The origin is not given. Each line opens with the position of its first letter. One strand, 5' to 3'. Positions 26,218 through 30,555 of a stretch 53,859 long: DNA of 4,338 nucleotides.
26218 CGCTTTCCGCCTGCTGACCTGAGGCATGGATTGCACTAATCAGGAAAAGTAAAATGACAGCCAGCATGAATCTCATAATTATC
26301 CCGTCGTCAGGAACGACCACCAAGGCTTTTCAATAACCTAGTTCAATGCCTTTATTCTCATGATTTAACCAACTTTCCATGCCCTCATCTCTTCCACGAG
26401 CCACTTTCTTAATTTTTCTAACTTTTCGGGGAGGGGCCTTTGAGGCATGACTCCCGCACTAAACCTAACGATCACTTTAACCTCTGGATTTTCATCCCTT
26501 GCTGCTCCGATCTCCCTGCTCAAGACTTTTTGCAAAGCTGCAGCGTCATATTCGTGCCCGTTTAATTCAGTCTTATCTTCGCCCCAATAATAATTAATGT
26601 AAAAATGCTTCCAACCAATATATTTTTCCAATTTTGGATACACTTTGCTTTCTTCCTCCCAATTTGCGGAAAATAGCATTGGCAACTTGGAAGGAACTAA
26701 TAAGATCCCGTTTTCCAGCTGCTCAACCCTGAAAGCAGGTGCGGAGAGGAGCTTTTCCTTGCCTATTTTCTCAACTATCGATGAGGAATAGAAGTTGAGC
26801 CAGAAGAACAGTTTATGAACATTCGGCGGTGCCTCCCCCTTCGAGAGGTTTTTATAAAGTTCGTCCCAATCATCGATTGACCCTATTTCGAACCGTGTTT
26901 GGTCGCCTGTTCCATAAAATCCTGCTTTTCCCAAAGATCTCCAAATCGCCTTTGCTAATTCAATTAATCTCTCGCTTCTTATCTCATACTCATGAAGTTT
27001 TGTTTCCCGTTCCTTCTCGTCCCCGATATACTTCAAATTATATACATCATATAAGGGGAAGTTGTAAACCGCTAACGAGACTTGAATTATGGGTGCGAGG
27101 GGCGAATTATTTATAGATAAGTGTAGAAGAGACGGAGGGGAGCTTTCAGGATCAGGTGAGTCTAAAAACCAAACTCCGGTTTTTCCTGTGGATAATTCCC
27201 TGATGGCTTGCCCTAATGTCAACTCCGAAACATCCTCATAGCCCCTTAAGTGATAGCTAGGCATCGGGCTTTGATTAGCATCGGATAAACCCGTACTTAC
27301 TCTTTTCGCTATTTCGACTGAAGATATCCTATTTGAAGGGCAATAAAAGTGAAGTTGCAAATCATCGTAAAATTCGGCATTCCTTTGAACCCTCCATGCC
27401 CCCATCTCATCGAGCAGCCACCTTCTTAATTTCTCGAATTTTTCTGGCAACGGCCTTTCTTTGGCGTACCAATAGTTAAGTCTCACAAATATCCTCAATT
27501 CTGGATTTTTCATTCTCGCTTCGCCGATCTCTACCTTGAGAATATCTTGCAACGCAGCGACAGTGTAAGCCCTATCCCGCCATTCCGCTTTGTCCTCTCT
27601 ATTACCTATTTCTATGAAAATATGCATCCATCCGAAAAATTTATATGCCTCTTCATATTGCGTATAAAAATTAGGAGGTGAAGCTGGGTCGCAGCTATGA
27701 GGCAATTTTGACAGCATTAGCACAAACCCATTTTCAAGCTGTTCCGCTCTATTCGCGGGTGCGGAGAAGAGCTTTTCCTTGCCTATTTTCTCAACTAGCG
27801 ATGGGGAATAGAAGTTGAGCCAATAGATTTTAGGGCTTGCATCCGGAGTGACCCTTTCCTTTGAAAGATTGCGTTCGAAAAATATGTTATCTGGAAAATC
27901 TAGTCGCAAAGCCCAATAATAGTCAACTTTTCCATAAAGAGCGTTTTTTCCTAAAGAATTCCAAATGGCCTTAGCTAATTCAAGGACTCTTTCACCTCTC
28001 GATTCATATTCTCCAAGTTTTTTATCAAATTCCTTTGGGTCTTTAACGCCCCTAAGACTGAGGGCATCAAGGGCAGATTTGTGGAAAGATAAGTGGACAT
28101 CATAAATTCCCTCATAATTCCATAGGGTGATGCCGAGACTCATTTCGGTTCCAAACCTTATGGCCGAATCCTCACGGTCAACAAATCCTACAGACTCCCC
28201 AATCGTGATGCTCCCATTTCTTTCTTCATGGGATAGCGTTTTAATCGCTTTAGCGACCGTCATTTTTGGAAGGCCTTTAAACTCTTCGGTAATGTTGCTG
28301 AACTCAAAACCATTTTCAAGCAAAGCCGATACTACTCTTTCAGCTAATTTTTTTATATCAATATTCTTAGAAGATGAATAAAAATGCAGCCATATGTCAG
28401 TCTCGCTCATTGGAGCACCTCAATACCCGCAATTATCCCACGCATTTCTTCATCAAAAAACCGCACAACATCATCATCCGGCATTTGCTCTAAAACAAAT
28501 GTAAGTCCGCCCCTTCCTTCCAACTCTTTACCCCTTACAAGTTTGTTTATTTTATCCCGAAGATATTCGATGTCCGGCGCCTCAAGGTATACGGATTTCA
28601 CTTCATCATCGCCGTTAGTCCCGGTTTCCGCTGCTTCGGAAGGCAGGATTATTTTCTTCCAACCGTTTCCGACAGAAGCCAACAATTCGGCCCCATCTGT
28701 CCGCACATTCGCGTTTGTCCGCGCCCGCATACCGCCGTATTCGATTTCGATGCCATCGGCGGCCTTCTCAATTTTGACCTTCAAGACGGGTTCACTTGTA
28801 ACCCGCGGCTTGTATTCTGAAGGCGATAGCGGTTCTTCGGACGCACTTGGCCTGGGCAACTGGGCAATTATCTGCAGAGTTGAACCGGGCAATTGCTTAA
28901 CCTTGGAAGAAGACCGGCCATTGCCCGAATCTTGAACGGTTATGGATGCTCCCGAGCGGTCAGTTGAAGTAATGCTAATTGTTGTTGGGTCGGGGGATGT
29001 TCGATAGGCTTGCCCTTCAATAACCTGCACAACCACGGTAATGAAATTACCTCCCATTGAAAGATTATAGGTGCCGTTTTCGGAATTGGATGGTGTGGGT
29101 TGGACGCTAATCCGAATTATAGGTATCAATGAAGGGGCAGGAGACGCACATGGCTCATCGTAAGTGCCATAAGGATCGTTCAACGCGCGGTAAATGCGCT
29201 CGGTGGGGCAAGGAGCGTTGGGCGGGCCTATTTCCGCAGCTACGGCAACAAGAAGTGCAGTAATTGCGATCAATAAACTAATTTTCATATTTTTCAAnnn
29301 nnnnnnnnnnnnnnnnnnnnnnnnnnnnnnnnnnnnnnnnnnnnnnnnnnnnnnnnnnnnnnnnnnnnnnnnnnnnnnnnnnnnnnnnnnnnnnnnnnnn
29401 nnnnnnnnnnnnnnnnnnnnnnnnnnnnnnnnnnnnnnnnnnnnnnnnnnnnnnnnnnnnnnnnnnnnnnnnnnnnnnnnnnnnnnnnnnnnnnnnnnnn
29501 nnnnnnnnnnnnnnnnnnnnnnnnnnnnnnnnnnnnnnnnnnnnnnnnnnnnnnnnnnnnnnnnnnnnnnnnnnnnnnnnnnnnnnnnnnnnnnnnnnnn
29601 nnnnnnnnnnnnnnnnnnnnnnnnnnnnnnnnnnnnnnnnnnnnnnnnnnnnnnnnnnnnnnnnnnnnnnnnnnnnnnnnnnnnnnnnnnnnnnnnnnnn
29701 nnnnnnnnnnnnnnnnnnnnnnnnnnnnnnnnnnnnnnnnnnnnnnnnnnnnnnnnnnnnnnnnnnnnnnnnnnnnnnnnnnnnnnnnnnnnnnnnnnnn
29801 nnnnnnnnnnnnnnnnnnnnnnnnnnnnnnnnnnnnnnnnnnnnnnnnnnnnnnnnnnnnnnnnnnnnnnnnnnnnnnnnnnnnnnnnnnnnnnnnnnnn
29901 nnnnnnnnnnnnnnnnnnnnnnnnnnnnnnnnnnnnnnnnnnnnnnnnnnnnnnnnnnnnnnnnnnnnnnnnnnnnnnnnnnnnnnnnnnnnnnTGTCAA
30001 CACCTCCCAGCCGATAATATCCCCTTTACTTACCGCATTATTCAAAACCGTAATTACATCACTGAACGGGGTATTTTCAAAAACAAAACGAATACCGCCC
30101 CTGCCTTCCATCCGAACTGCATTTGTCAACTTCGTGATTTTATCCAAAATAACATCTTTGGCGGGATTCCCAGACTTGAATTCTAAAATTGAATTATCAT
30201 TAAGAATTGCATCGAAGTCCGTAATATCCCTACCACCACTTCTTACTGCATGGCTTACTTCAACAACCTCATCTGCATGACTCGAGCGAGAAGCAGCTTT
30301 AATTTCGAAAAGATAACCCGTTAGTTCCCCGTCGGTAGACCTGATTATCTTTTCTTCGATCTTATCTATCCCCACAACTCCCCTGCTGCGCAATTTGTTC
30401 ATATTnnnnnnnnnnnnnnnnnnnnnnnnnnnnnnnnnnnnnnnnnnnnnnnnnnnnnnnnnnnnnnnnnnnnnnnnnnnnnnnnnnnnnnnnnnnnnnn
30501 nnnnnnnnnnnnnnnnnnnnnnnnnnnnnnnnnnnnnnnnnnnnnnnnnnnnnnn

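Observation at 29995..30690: C-terminal 232 aa of the giant protein ends in an Hjc-like PD-(D/E)xK nuclease-type core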

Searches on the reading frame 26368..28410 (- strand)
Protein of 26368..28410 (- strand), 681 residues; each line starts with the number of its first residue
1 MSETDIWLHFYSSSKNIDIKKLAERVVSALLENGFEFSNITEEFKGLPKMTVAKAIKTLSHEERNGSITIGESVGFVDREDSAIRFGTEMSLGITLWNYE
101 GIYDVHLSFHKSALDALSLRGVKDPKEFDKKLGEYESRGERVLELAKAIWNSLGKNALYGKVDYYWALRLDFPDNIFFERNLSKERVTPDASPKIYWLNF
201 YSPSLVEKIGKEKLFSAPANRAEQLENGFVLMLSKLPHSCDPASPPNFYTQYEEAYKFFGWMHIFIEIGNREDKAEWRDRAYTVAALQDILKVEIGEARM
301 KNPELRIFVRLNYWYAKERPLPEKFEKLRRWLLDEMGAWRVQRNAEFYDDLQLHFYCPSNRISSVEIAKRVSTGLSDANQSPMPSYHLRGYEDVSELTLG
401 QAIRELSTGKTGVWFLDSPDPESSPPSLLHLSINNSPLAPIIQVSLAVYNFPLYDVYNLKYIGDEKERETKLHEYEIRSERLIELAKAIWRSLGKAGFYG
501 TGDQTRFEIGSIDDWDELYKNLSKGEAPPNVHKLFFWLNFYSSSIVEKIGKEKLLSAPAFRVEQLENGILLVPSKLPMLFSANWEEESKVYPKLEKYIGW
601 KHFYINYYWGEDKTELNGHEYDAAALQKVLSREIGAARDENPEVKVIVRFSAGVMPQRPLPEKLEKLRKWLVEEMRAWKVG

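Call 3: search_protein_families(library=pfam, proteins=[window:26368-28410:-], max_evalue=1)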
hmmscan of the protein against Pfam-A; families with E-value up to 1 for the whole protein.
window:26368-28410:- (681 aa): 2 families
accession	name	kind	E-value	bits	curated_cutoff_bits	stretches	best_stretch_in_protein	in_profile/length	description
PF02824.27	TGS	-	0.051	14.1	22.2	1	138-163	15-40/60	TGS domain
PF13114.12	RecO_N_2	-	0.18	12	27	1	252-293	26-66/71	RecO N terminal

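Call 9: search_protein_families(library=ncbifam, proteins=[window:26368-28410:-], max_evalue=1)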
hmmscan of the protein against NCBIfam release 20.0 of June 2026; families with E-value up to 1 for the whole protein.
window:26368-28410:- (681 aa): 1 family
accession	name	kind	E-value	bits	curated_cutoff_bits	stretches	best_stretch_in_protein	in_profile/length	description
NF008997.0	PRK12341.1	equivalog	0.21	10.6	537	1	21-59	37-75/382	acyl-CoA dehydrogenase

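Call 10: search_protein_families(library=padloc, proteins=[window:26368-28410:-], max_evalue=1)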
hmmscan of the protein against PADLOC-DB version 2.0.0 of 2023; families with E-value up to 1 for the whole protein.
window:26368-28410:- (681 aa): 2 families
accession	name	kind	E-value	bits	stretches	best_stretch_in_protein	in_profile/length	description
PDLC04513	PDC-M20B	-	0.00043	17.4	2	195-243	228-281/328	-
PDLC00620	ZorC1|ZorC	-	0.046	10.8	1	282-344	171-232/432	EH signature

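Call 84: search_protein_families(library=phrogs, proteins=[window:26368-28410:-], max_evalue=0.1)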
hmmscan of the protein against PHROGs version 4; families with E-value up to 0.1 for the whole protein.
window:26368-28410:- (681 aa): 0 families

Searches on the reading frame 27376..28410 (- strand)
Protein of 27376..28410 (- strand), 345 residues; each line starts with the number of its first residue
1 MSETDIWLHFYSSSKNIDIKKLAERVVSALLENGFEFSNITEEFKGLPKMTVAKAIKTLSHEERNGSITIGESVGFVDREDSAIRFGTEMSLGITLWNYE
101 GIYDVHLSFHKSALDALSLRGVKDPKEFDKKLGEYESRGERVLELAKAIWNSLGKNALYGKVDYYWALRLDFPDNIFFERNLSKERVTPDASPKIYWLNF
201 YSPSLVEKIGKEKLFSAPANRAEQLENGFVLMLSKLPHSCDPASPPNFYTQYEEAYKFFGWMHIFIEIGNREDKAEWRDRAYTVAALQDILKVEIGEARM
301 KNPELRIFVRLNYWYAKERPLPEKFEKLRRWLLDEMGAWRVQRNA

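Call 91: find_homologous_proteins(query=A8, max_evalue=0.001)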
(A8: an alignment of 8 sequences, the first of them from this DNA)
Query A8 (8 sequences) (345 aa, profile of the alignment): 5 proteins with E <= 0.001 among 7914 candidates.
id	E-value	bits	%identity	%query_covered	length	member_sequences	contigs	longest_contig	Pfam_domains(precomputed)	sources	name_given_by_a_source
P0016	2.0e-129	449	27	96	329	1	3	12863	-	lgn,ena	-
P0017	1.1e-125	437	28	57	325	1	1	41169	-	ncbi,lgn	-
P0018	4.0e-108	380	30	71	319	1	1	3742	-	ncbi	-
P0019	1.7e-93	331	27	94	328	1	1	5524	-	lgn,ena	-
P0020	1.5e-91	325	30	74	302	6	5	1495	-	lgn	-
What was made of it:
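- The family was found nowhere else in 5.8 billion proteins (call 91).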

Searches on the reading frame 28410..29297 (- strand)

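Call 3: search_protein_families(library=pfam, proteins=[window:28410-29297:-], max_evalue=1)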
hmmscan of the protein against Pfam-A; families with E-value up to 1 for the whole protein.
window:28410-29297:- (296 aa): 0 families

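Call 9: search_protein_families(library=ncbifam, proteins=[window:28410-29297:-], max_evalue=1)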
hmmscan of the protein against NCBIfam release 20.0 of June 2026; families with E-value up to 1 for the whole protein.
window:28410-29297:- (296 aa): 1 family
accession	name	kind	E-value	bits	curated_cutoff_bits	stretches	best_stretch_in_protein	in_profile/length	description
NF008025.0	PRK10755.1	equivalog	0.0072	15.1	314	1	95-136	263-305/362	two-component system sensor histidine kinase PmrB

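Call 10: search_protein_families(library=padloc, proteins=[window:28410-29297:-], max_evalue=1)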
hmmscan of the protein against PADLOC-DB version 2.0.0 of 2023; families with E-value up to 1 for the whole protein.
window:28410-29297:- (296 aa): 0 families

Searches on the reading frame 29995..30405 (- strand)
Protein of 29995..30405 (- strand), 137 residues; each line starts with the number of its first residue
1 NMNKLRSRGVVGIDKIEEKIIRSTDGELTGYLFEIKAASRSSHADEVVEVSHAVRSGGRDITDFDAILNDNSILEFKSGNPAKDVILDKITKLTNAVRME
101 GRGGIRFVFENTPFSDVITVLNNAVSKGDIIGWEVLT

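Call 21: search_solved_structures(query=A1, max_evalue=10, show_alignments=5)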
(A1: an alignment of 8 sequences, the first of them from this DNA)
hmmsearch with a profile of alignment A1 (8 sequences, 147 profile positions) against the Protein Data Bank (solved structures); distinct sequences matched with E-value up to 10: 0.

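Call 23: search_protein_families(library=pfam, alignment_id=A1, max_evalue=10)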
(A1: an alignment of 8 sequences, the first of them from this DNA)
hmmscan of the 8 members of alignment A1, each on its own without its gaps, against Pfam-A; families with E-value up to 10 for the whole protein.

A. member 1, seq(137 aa): 0 families

B. families by the number of members that match (of 8 scanned): 3 families
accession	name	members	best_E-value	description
PF09439.16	SRPRB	1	0.0049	Signal recognition particle receptor beta subunit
PF17872.7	AAA_lid_10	1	0.0095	AAA lid domain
PF11439.13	T3SchapCesA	1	0.34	Type III secretion system filament chaperone CesA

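Call 29: predict_structure(alignment_id=A1)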
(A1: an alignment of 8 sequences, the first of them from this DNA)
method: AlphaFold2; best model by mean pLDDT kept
length: 137 residues; sequences in the alignment: 8
mean_pLDDT: 93.4   pTM: 0.86
mean pLDDT of the five models: 93.4, 92.2, 91.4, 87.5, 87.4
residues with pLDDT >= 90: 117; 70-90: 20; 50-70: 0; < 50: 0
segments of 3 or more residues with pLDDT < 50: none
pLDDT, mean of each block of 10 residues (from residue 1): 93 92 86 92 89 92 95 94 96 96 96 97 98 93
secondary structure, 60 per line:
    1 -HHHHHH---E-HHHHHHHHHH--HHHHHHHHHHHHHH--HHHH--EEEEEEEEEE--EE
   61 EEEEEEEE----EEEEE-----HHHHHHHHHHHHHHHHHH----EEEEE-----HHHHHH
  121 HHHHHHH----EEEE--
elements in order: H2-7 H13-22 H25-38 H41-44 E47-56 E59-68 E73-77 H83-100 E105-109 H115-127 E132-135
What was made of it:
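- On PD-(D/E)xK (restriction-endonuclease-like) superfamily: The AF2 model (pLDDT 93.4) has H25-38, E47-56, E59-68, E73-77, H83-100, E105-109, H115-127 and E132-135 (call 29). Their positions on the secondary-structure elements come from call 29.
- E1155 lies on the helix, D1186 on beta2 and E1196-x-K1198 on beta3 (call 29).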

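Call 31: fold_search(model_id=the predicted structure, library=pdb)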
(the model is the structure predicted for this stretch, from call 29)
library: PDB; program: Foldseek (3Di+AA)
matches with E <= 10: 766; with E <= 0.001: 0
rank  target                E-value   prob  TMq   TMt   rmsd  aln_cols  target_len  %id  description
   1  5iy6_E                2.5e-02  0.54  0.31  0.22  11.4       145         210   12  Human holo-PIC in the closed state (released 2016-05-18)
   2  7eu0_E                3.4e-02  0.47  0.31  0.23  10.8       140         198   14  The cryo-EM structure of A. thaliana Pol IV-RDR2 backtracked complex (released 2021-12-29)
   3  1xmx                  3.9e-02  0.89  0.45  0.20   4.8       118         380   17  Crystal structure of protein VC1899 from Vibrio cholerae (released 2004-11-16)
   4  6xre_E                3.9e-02  0.54  0.34  0.25  12.2       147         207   12  Structure of the p53/RNA polymerase II assembly (released 2021-03-24)
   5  6jhk_A                4.1e-02  0.99  0.38  0.44   4.0        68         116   18  Crystal Structure of Bacillus subtilis RsbS (released 2019-09-11)
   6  7dn3_E                5.0e-02  0.75  0.39  0.29  10.8       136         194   12  Structure of Human RNA Polymerase III elongation complex (released 2021-03-17)
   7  8uhd_E                5.0e-02  0.60  0.36  0.25  10.9       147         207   14  Structure of paused transcription complex Pol II-DSIF-NELF - post-translocated (released 2024-03-20)
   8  4bxo_A                5.7e-02  0.85  0.34  0.25   4.4        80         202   12  Architecture and DNA recognition elements of the Fanconi anemia FANCM- FAAP24 complex (released 2013-08-28)
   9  1j22                  6.5e-02  0.92  0.39  0.40   3.6        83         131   14  Crystal structure of archaeal XPF/Mus81 homolog, Hef from Pyrococcus furiosus, nuclease domain, selenomet derivative (released 2003-04-22)
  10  9f9l_A                7.0e-02  0.85  0.36  0.27   7.8        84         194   12  Crystal structure of MUS81-EME1 bound by compound 16. (released 2024-07-03)
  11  8bao_B                7.9e-02  0.96  0.56  0.24   4.1       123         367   22  Dysgonamonadaceae bacterium CRISPR ancillary nuclease 2 (released 2022-11-30)
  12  7e8r                  7.9e-02  0.72  0.46  0.22   7.7       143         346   16  EcoT38I restriction endonuclease (released 2022-03-02)
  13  5xog_E                9.0e-02  0.72  0.29  0.20   3.7        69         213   10  RNA Polymerase II elongation complex bound with Spt5 KOW5 and Elf1 (released 2017-08-16)
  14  8q3y_A                9.6e-02  0.77  0.45  0.18   8.5       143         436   10  Crystal structure of apo Can2 from Thermoanaerobacter brockii (released 2023-11-22)
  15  1j24                  1.2e-01  0.80  0.36  0.37   3.9        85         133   13  Crystal structure of archaeal XPF/Mus81 homolog, Hef from Pyrococcus furiosus, nuclease domain, Ca cocrystal (released 2003-04-22)
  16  8bao_A                1.4e-01  0.91  0.56  0.24   3.9       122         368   22  Dysgonamonadaceae bacterium CRISPR ancillary nuclease 2 (released 2022-11-30)
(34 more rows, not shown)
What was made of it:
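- The best structural neighbours include defence-effector nucleases: Can2, Card1-like VC1899 and Avs4 (call 31). RPB5 and FAAP24 are among the Foldseek hits (call 31).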

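Call 83: fold_search(model_id=the predicted structure, library=viral)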
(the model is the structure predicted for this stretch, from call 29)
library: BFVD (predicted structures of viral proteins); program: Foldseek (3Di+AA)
matches with E <= 10: 897; with E <= 0.001: 1
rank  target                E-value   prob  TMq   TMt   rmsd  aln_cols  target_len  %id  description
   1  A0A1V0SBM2            3.4e-04  1.00  0.43  0.23   4.3        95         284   17  Uncharacterized protein [Catovirus CTV1]
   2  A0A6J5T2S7            3.1e-03  1.00  0.55  0.54   4.0       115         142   16  PD-(D/E)XK nuclease domain-containing protein [uncultured Caudovirales phage]
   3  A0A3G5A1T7            4.3e-03  1.00  0.59  0.48   4.1       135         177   12  Uncharacterized protein [Gaeavirus sp.]
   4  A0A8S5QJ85            4.9e-03  0.99  0.44  0.24   6.3       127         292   16  Restriction endonuclease [Siphoviridae sp. ctezl47]
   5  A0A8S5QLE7            4.9e-03  0.99  0.50  0.28  14.2       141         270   15  Restriction endonuclease [Siphoviridae sp. ctVCm11]
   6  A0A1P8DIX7            6.3e-03  0.85  0.39  0.19   9.0       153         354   19  (no name in the UniProt tables at hand)
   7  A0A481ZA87            7.7e-03  0.80  0.31  0.22  10.0       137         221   14  DNA-directed RNA polymerase subunit 5 [Pithovirus LCPAC401]
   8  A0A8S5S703            8.2e-03  0.97  0.43  0.18   5.1       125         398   14  Restriction endonuclease [Siphoviridae sp. ctVDy27]
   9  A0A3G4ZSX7            9.3e-03  1.00  0.42  0.09   3.1        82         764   18  Superfamily II DNA or RNA helicase [Terrestrivirus sp.]
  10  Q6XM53                9.3e-03  0.95  0.47  0.19  12.6       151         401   13  FirrV-1-A34 [Feldmannia irregularis virus a]
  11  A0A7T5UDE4            9.3e-03  0.77  0.33  0.17   8.3       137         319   12  (no name in the UniProt tables at hand)
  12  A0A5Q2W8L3            9.9e-03  0.96  0.36  0.20   5.2        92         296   18  (no name in the UniProt tables at hand)
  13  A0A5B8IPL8            1.1e-02  0.63  0.31  0.23  10.5       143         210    9  RNA polymerase Rpb5, C-terminal domain protein [Mimiviridae sp. ChoanoV1]
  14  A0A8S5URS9            1.1e-02  0.97  0.48  0.23   7.3       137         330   13  Restriction endonuclease [Siphoviridae sp. cthae16]
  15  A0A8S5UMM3            1.4e-02  0.94  0.29  0.22   8.5        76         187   18  Endodeoxyribonuclease I [Myoviridae sp. ctCo31]
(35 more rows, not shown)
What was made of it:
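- BFVD hits annotated 'PD-(D/E)XK nuclease' and 'Restriction endonuclease' reach E = 3e-3 to 5e-3 with probability 0.99-1.0 (call 83).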
